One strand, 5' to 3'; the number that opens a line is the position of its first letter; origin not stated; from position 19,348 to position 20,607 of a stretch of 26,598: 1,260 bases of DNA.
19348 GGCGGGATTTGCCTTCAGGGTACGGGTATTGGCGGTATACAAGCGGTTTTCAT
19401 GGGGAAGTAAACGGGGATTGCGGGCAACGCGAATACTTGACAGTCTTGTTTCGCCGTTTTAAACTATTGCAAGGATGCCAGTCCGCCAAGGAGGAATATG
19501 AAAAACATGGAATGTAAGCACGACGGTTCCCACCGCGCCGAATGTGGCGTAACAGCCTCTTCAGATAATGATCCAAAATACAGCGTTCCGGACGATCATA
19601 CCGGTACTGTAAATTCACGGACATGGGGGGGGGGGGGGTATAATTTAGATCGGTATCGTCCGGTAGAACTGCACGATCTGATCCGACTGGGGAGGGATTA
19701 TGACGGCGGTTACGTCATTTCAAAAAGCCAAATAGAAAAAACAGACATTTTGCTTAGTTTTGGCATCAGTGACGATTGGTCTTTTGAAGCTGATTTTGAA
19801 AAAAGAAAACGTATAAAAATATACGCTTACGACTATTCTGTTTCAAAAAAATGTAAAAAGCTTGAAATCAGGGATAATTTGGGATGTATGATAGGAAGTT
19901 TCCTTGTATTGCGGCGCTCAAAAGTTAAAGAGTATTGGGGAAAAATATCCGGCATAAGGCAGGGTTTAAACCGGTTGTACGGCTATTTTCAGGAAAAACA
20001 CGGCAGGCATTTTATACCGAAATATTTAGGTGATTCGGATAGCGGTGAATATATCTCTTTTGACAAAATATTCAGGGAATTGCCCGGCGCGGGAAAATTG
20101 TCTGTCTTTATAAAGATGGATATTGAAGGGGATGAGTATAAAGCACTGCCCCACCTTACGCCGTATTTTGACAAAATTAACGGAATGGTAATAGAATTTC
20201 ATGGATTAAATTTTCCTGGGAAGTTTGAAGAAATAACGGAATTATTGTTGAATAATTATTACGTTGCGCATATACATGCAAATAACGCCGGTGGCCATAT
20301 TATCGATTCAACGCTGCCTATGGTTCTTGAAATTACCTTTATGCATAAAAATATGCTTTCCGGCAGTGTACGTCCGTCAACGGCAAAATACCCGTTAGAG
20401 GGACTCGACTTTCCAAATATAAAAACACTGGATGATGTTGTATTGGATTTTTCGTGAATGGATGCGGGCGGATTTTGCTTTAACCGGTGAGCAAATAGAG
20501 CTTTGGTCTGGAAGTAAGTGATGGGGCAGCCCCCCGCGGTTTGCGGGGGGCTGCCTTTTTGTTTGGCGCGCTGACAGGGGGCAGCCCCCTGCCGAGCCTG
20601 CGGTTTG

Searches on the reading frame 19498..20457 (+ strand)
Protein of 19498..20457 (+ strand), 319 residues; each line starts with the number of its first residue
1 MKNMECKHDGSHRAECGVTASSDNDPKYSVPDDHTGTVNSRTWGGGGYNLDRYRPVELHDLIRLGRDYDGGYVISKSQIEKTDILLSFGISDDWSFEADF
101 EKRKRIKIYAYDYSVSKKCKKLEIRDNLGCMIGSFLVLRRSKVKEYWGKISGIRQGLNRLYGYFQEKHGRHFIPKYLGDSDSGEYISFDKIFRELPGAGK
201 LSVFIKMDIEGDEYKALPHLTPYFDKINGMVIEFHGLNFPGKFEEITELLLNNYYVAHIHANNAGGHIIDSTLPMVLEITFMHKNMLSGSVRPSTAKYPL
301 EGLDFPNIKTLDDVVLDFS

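Call 11: search_protein_families(library=pfam, proteins=[window:19498-20457:+])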
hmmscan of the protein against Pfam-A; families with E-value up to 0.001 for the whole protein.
window:19498-20457:+ (319 aa): 1 family
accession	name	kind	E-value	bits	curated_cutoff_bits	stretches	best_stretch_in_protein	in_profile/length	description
PF05050.19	Methyltransf_21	-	0.00023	21.8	22.7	1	187-254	101-170/173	Methyltransferase FkbM domain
